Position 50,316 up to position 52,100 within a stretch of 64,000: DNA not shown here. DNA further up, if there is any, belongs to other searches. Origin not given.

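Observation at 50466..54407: LRR-metzincin fusion lipoprotein with a plant-like LRR prefix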

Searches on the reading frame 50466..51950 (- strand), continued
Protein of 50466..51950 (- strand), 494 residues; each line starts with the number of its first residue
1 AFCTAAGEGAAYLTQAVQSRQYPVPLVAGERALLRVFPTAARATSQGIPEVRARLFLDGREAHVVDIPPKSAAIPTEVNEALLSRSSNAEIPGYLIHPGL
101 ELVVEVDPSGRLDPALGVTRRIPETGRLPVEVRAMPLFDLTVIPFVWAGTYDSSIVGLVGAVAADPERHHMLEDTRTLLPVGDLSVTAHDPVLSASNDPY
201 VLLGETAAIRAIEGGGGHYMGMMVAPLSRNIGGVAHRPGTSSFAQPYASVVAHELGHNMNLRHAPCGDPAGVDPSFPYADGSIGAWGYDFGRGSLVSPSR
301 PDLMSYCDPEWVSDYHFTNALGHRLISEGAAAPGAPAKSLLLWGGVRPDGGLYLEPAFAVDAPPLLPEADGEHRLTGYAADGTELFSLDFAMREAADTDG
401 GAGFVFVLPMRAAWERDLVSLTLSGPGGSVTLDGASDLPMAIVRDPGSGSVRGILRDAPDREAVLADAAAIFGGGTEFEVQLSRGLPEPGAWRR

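Call 37: fold_search(model_id=the predicted structure, library=pdb)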
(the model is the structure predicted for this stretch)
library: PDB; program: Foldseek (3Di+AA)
matches with E <= 10: 1458; with E <= 0.001: 0
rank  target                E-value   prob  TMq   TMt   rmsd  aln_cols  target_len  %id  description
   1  4dd8_A                4.5e-03  0.99  0.17  0.35   7.3       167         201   15  ADAM-8 metalloproteinase domain with bound batimastat (released 2012-06-06)
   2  9xvw_A                1.2e-02  0.97  0.17  0.37   8.4       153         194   21  Crystal structure of mature Bacteroides fragilis toxin 2 (released 2026-01-07)
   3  5w5d_F                4.5e-02  0.13  0.09  0.20  18.2       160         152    9  Crystal structure of the primed SNARE-Complexin-Synaptotagmin-1 C2B complex (released 2017-08-23)
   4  1uov                  4.8e-02  0.12  0.08  0.20  18.2       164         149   10  Calcium binding domain C2B (released 2004-09-09)
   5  1uow                  4.8e-02  0.10  0.08  0.19  19.1       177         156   10  Calcium binding domain C2B (released 2004-09-16)
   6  7pb2_D                5.4e-02  0.08  0.06  0.15  20.5       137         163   15  Crystal structure of JDI TCR in complex with HLA-A*11:01 bound to KRAS G12D peptide (VVVGADGVGK) (released 2022-07-20)
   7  7ow6_D                8.0e-02  0.07  0.06  0.13  20.7       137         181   13  Crystal structure of a TCR in complex with HLA-A*11:01 bound to KRAS G12D peptide (VVVGADGVGK) (released 2022-07-20)
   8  5ccj_A                1.0e-01  0.09  0.09  0.20  18.3       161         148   10  Crystal structure of the quintuple mutant of the synaptotagmin-1 C2B domain (released 2015-08-12)
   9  2yoa_B                1.1e-01  0.90  0.12  0.33   5.0        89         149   15  Synaptotagmin-1 C2B domain with phosphoserine (released 2013-03-20)
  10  7qng_A                1.1e-01  0.06  0.07  0.08  22.3       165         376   17  Structure of a MHC I-Tapasin-ERp57 complex (released 2022-09-28)
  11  4v11_A                1.2e-01  0.08  0.09  0.20  18.4       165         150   10  Structure of Synaptotagmin-1 with SV2A peptide phosphorylated at Thr84 (released 2015-02-25)
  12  7pb2_I                1.2e-01  0.06  0.06  0.14  20.5       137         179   15  Crystal structure of JDI TCR in complex with HLA-A*11:01 bound to KRAS G12D peptide (VVVGADGVGK) (released 2022-07-20)
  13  4l1d_C                1.3e-01  0.10  0.07  0.18  14.2        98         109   11  Voltage-gated sodium channel beta3 subunit Ig domain (released 2014-03-05)
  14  2yoa_A                1.4e-01  0.08  0.08  0.20  18.3       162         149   10  Synaptotagmin-1 C2B domain with phosphoserine (released 2013-03-20)
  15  5vfg                  1.4e-01  0.08  0.08  0.19  18.4       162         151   10  Synaptotagmin 1 C2B domain, lead-bound (high occupancy) (released 2018-04-11)
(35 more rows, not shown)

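Call 38: find_homologous_proteins(query=L081:6001-7479:+, max_evalue=0.001)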
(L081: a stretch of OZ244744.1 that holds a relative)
Query L081:6001-7479:+ (493 aa): 1226 proteins with E <= 0.001 among 8000 candidates; the best 120 are listed.
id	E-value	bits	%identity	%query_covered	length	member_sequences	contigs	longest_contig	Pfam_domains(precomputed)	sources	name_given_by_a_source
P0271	5.5e-280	947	85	100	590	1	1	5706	PF10462.16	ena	-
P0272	4.8e-259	878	80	98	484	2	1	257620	PF10462.16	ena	-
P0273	6.1e-259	878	79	100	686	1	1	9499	PF23598.2,PF00560.40,PF12799.14,PF13855.13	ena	-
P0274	2.1e-257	873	79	100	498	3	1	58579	-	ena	-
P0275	7.2e-251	851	78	99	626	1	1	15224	PF23598.2,PF10462.16,PF00560.40,PF12799.14,PF13855.13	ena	-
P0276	1.0e-249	848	77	100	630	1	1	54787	PF23598.2,PF10462.16,PF00560.40,PF12799.14,PF13855.13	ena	-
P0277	3.0e-246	836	75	100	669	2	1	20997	PF23598.2,PF10462.16,PF00560.40,PF12799.14,PF13855.13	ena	-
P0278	2.4e-244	830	80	92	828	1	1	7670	PF23598.2,PF00560.40,PF12799.14,PF13855.13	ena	-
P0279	1.2e-242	824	75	100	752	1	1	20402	PF23598.2,PF13516.13,PF24758.2,PF25019.1,PF00560.40,PF12799.14,PF13855.13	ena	-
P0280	2.1e-235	800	72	100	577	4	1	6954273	PF10462.16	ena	-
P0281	1.7e-233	794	72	100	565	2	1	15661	PF10462.16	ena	-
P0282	1.5e-228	778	70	100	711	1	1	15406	PF23598.2,PF00560.40,PF12799.14,PF13855.13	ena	-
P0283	8.3e-222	756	70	98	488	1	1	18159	PF10462.16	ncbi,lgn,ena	-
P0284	8.4e-222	756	69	100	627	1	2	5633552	PF23598.2,PF00560.40,PF12799.14,PF13855.13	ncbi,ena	-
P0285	1.1e-221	755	71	96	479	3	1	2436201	PF10462.16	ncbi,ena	-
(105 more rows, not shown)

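Call 42: search_dna_similar(query=window:50466-51950:-, collection=plasmids, mode=protein, max_evalue=10, max_rows=15)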
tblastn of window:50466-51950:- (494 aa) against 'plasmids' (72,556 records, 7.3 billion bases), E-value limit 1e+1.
Records with a match: 16; places in all: 16; records where one place covers at least 80% of the query: 0.
Best place of each record, by identity: <60% 16.
By first word of the organism name: Bradyrhizobium 5; Mycetohabitans 2; Pseudoalteromonas 2; Thermus 1; Streptomyces 1; Paraburkholderia 1; Halorussus 1; Vibrio 1; Microvirga 1; Natrinema 1.
By predicted mobility (MOB-suite, as given by PLSDB): non-mobilizable 11; conjugative 4; mobilizable 1.
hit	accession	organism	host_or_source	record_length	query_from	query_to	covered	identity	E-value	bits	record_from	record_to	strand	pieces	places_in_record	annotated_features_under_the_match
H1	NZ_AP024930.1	Thermus thermophilus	-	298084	26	320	60%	34.2%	2e-29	130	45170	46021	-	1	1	M66 family metalloprotease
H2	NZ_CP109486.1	Streptomyces sp. NBC_01445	-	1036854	345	483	28%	33.1%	2e+0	39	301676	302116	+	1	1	record has no annotation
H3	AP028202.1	Paraburkholderia largidicola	Physopelta gutta,midgut,Midgut crypts ...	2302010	207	327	24%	32.4%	4e-5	54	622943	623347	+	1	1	hypothetical protein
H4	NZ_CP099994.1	Halorussus salilacus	cell culture,Substrate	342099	213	320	22%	31.1%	9e+0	37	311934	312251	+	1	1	hypothetical protein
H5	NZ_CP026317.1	Vibrio campbellii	culture,Bay of Bengal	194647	179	316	28%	24.0%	4e-2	44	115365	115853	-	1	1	Ig-like domain-containing protein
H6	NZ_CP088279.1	Bradyrhizobium barranii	Glycine max cv. AC Glengarry,cell ...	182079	242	331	18%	35.7%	1e-2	46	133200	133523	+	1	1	hypothetical protein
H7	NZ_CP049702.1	Bradyrhizobium barranii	Glycine max cv. AC Glengarry,cell ...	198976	242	331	18%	35.7%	1e-2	46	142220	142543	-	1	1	hypothetical protein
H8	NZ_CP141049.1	Microvirga lotononidis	-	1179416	241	328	18%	34.5%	5e-1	41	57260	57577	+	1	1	none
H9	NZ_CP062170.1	Mycetohabitans endofungorum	-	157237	240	328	18%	33.9%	9e-2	43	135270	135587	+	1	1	hypothetical protein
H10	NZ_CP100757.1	Natrinema gelatinilyticum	marine sediment,sediment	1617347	250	317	14%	42.3%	2e-4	52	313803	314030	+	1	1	record has no annotation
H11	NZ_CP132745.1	Mycetohabitans endofungorum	-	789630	252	328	16%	35.4%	4e-2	44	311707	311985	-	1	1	hypothetical protein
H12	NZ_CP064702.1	Bradyrhizobium sp. 172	Acmispon strigosus,cell culture,root ...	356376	247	321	15%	35.8%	2e-2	45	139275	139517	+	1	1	adenylate/guanylate cyclase domain-containing protein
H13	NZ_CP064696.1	Bradyrhizobium sp. 184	Acmispon strigosus,cell culture,root ...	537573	247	321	15%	35.8%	2e-2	45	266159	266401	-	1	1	adenylate/guanylate cyclase domain-containing protein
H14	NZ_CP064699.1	Bradyrhizobium sp. 183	Acmispon strigosus,cell culture,root ...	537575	247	321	15%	35.8%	2e-2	45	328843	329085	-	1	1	adenylate/guanylate cyclase domain-containing protein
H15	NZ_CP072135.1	Pseudoalteromonas xiamenensis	mangrove sediment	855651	222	264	9%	51.2%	6e+0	37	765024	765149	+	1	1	pre-peptidase C-terminal domain-containing protein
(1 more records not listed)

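Call 45: get_annotated_region(hit=H1, flank=3000)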
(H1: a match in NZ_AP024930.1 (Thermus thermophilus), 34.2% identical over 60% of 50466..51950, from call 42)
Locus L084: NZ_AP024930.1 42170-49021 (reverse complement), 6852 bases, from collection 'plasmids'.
description: Thermus thermophilus strain AA2-2 plasmid pAA2-2b, complete sequence
organism: Thermus thermophilus (NCBI taxid 274)
taxonomy: Bacteria; Deinococcota; Deinococci; Thermales; Thermaceae; Thermus; Thermus thermophilus
host: -; source: -; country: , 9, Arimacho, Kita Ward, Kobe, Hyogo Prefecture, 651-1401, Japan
typing (MOB-suite, as given by PLSDB): non-mobilizable; replicon rep_cluster_1121
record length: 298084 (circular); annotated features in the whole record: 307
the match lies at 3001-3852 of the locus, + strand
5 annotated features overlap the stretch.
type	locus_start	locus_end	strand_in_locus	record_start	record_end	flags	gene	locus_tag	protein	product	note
CDS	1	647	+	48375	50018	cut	-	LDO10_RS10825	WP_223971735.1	hypothetical protein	-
CDS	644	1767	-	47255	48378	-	-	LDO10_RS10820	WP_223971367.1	IS3 family transposase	-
CDS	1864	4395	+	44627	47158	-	-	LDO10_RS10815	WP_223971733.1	M66 family metalloprotease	-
CDS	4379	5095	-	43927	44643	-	-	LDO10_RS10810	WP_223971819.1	hypothetical protein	-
CDS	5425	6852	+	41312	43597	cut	-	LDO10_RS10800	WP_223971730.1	FdhF/YdeP family oxidoreductase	-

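Call 56: search_protein_families(library=pfam, proteins=[L084:1864-4395:+, window:50466-51950:-], max_evalue=0.01)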
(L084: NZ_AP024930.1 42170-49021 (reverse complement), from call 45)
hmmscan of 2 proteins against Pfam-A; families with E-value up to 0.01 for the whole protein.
L084:1864-4395:+ (843 aa): 6 families
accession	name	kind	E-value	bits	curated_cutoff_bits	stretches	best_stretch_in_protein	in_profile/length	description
PF10462.15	Peptidase_M66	-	2.2e-08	33.9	20.6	1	567-635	171-239/306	Peptidase M66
PF19410.4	DUF5980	-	0.0003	21.6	27.1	0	180-248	24-93/97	Family of unknown function (DUF5980)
PF13688.12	Reprolysin_5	-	0.00053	20.7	27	1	587-620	137-168/196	Metallo-peptidase family M12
PF13582.12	Reprolysin_3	-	0.00071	20.5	22.4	1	574-607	102-122/123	Metallo-peptidase family M12B Reprolysin-like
PF07495.19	Y_Y_Y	-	0.0018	18.6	26.6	0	111-126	35-50/65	Y_Y_Y domain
PF13583.11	Reprolysin_4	-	0.0018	18.4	22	1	537-620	92-164/203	Metallo-peptidase family M12B Reprolysin-like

window:50466-51950:- (494 aa): 3 families
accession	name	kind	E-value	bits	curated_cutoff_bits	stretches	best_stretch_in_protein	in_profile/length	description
PF10462.15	Peptidase_M66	-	1.4e-07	31.3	20.6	1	230-304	174-250/306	Peptidase M66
PF13582.12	Reprolysin_3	-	0.0027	18.6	22.4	1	214-263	76-122/123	Metallo-peptidase family M12B Reprolysin-like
PF13688.12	Reprolysin_5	-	0.0027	18.4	27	1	248-272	142-166/196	Metallo-peptidase family M12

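Call 74: search_protein_families(library=ncbifam, proteins=[window:50466-51950:-], max_evalue=1)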
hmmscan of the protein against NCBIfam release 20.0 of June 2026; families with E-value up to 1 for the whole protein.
window:50466-51950:- (494 aa): 2 families
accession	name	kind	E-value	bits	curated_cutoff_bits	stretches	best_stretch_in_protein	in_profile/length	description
NF052434.1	Mep72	equivalog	0.028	13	645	1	249-282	136-159/573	biofilm-associated metzincin protease Mep72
NF033823.0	archmetzin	subfamily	0.25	11.3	145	1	237-266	112-139/170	archaemetzincin family Zn-dependent metalloprotease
